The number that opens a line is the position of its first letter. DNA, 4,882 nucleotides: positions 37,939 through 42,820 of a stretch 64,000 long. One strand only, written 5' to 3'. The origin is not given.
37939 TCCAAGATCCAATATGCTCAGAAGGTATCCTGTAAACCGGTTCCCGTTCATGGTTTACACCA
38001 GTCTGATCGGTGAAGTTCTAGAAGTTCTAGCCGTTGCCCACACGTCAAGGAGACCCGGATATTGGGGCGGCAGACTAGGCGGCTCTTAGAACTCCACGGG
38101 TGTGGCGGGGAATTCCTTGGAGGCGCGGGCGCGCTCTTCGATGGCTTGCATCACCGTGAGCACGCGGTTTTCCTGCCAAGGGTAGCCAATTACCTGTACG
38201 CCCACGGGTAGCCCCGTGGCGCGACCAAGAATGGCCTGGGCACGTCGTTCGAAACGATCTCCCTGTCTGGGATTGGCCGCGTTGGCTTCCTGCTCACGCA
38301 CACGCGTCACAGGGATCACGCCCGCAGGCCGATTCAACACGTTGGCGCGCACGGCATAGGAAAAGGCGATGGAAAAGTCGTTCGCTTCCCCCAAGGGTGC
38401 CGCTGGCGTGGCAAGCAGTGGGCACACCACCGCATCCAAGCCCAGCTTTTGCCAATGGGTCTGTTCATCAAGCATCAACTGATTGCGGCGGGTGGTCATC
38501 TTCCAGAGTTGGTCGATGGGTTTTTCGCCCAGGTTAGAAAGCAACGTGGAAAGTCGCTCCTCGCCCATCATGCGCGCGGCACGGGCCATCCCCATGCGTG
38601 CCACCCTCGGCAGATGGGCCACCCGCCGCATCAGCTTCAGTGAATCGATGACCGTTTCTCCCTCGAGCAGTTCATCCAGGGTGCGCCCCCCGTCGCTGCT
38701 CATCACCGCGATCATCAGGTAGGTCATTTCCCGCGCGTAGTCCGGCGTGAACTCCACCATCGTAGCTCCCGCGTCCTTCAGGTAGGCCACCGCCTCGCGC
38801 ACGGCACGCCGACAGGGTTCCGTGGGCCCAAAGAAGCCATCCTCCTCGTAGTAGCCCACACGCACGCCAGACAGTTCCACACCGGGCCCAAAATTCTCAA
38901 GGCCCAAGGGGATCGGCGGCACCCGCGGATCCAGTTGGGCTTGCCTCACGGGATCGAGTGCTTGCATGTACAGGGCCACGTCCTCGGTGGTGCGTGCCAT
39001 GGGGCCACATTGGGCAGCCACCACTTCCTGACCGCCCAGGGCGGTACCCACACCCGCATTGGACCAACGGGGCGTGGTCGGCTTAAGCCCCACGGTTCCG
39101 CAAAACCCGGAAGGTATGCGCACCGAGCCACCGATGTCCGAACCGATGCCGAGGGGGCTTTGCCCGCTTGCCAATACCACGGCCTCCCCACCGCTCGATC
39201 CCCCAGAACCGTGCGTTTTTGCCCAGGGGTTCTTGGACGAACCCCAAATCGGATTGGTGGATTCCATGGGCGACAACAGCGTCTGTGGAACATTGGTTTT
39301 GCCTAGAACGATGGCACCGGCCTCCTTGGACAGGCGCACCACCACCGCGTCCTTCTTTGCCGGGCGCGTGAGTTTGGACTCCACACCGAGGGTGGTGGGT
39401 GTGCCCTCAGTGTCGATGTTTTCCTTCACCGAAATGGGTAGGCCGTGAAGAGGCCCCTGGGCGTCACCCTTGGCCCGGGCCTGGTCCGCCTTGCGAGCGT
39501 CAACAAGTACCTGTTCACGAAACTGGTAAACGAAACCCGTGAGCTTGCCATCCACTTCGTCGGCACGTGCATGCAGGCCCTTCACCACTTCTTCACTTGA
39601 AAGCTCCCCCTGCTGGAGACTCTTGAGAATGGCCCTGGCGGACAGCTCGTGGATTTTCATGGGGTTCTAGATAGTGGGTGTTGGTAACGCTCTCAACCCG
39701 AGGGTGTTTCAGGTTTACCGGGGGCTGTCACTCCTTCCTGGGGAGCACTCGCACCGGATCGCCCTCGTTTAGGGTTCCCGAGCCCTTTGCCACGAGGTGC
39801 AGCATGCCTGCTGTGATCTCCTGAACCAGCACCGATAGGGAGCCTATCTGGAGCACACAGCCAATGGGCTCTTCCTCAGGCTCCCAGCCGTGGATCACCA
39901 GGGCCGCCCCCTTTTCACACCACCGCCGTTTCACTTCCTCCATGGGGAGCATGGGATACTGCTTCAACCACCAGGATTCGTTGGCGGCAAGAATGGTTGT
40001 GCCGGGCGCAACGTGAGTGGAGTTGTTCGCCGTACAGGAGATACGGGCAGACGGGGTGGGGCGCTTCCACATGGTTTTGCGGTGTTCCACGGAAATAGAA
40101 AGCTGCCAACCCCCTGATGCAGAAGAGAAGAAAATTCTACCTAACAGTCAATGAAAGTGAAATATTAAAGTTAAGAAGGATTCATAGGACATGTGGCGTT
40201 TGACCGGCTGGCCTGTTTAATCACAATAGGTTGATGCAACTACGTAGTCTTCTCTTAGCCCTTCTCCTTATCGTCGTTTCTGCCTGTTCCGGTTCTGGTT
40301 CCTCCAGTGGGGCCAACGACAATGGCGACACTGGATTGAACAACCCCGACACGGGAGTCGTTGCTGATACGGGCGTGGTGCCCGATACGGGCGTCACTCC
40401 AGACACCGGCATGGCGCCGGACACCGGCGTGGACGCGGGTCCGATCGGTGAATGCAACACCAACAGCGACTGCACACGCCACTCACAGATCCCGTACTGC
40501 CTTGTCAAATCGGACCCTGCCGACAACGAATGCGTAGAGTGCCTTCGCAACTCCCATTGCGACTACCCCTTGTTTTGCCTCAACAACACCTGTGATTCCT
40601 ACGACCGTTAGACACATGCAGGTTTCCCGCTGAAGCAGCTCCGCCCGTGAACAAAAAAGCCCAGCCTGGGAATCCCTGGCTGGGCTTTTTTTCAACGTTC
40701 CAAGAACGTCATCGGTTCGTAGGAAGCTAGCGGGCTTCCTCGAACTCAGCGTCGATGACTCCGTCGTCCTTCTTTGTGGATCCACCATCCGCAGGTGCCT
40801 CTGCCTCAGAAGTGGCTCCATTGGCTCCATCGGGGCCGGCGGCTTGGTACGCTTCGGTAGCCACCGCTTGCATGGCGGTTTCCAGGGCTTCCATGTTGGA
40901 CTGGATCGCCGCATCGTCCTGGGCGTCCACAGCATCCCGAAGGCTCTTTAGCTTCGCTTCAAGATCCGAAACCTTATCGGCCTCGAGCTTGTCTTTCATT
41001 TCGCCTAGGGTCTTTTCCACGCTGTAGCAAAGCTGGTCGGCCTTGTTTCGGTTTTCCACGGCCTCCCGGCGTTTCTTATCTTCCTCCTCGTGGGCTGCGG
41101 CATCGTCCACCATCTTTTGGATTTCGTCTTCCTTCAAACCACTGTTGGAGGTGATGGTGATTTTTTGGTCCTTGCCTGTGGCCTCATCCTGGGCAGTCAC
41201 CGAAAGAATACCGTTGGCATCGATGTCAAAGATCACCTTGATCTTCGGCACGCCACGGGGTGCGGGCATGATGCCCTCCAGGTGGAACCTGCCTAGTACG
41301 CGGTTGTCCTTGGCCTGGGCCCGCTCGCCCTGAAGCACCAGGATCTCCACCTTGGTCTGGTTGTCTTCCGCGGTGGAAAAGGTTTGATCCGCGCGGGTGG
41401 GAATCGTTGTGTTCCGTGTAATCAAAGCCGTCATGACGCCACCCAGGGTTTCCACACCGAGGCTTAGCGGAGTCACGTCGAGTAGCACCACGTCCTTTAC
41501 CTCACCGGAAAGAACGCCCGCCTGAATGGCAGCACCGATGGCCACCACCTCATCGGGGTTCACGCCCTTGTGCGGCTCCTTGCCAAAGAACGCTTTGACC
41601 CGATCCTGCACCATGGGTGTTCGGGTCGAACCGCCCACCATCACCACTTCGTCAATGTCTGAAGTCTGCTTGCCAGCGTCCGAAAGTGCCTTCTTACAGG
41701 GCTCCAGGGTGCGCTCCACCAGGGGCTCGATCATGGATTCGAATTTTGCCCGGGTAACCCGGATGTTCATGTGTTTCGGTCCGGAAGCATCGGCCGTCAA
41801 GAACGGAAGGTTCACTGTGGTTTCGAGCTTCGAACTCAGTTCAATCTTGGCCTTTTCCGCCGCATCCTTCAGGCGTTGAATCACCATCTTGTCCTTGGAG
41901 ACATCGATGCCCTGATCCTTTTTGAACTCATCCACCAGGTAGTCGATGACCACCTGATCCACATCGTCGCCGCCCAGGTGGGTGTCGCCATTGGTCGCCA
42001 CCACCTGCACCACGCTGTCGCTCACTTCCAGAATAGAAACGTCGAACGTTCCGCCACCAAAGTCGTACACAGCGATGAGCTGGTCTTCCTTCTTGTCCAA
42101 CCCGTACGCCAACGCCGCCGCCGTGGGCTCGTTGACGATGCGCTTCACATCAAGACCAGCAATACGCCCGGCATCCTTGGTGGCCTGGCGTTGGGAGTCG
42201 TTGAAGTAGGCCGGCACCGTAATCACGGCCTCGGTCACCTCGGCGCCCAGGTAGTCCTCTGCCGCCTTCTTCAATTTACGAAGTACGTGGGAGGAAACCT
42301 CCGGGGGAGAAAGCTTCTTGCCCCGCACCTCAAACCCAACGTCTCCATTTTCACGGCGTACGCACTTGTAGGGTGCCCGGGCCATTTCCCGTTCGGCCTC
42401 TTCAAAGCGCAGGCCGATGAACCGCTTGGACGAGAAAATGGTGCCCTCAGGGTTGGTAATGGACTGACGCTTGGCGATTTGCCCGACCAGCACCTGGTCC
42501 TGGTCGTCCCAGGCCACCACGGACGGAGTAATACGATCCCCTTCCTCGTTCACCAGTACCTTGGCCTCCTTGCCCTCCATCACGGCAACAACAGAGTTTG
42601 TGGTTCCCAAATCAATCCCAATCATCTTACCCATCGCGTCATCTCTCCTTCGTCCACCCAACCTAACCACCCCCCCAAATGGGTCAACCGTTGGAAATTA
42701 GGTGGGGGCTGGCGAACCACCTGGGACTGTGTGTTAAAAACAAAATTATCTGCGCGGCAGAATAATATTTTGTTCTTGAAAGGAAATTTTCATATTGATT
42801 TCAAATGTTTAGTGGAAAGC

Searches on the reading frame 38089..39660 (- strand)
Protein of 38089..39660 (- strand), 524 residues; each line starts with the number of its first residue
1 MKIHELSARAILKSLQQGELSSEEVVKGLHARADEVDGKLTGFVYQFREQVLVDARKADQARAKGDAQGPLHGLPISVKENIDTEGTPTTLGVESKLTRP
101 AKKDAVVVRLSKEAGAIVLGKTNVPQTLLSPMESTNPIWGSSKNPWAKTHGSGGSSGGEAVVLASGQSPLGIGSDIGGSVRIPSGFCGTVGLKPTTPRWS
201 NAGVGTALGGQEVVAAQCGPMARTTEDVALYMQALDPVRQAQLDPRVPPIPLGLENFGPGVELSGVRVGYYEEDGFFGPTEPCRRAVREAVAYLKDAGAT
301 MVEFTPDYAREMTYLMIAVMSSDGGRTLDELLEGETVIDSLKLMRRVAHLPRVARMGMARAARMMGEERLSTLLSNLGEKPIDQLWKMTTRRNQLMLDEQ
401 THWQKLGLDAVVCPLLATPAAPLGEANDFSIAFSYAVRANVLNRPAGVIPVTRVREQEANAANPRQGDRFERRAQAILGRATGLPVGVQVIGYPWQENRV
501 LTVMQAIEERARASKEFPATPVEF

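Call 56: search_protein_families(library=pfam, proteins=[window:38089-39660:-], max_evalue=0.001)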
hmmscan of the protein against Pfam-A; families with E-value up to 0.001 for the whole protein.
window:38089-39660:- (524 aa): 1 family
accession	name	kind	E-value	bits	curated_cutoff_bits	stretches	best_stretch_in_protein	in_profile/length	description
PF01425.27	Amidase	-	3.6e-99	333.2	27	1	24-501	1-445/445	Amidase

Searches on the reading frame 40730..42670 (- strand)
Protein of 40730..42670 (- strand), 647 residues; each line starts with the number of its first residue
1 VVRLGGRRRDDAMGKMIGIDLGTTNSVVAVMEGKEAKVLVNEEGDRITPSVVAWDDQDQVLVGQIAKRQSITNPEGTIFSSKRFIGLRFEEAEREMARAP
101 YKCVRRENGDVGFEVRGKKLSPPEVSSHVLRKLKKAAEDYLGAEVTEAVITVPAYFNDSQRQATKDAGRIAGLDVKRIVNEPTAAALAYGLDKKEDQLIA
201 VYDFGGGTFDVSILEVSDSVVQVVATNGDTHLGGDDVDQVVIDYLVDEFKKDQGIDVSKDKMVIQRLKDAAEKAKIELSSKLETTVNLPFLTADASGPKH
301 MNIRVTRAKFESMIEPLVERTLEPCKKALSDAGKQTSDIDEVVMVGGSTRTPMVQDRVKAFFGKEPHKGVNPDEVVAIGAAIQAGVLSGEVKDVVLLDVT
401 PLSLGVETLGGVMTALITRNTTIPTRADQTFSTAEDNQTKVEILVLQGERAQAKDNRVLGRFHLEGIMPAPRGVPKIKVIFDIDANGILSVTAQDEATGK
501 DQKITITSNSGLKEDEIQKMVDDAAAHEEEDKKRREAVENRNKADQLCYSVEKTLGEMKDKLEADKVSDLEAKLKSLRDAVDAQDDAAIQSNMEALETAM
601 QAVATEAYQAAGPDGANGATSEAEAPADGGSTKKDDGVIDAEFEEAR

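Call 56: search_protein_families(library=pfam, proteins=[window:40730-42670:-], max_evalue=0.001)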
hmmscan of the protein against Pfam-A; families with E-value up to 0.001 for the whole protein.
window:40730-42670:- (647 aa): 2 families
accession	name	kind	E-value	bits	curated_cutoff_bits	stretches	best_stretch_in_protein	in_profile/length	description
PF00012.26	HSP70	-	6.8e-255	847.3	20.6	1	16-609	1-599/599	Hsp70 protein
PF06723.19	MreB_Mbl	-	1.7e-17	63.7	27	1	126-382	74-317/327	MreB/Mbl protein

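Call 74: list_cluster_members(proteins=[P0005, P0006, P0002, P0003, P0004, window:40730-42670:-, window:6057-6659:-, window:20002-21165:+])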
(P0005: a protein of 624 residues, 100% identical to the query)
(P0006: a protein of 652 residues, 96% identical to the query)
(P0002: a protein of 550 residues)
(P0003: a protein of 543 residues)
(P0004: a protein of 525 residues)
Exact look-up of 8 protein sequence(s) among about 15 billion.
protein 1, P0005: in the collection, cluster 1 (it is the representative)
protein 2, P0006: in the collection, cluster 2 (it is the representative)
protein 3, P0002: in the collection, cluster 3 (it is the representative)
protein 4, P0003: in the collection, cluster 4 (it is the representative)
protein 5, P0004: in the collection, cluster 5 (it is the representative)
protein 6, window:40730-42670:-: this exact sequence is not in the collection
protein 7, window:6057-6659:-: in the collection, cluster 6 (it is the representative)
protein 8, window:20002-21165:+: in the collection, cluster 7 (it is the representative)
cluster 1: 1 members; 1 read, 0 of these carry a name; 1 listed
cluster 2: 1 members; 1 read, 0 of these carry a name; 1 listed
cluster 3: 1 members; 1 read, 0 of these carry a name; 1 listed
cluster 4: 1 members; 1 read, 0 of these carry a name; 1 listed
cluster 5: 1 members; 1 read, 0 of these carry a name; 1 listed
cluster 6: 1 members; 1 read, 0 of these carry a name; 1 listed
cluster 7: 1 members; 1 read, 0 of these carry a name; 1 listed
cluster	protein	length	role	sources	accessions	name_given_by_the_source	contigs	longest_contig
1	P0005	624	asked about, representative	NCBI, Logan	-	-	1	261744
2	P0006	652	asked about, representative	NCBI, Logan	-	-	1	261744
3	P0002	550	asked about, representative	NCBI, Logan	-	-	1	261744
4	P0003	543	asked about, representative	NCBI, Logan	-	-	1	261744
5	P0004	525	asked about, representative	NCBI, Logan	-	-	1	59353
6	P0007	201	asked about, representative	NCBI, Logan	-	-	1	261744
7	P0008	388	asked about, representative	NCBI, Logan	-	-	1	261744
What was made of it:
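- SodB and thiolase are singletons at 90% identity (call 74), and the nearest EXO ortholog is 57% identical.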
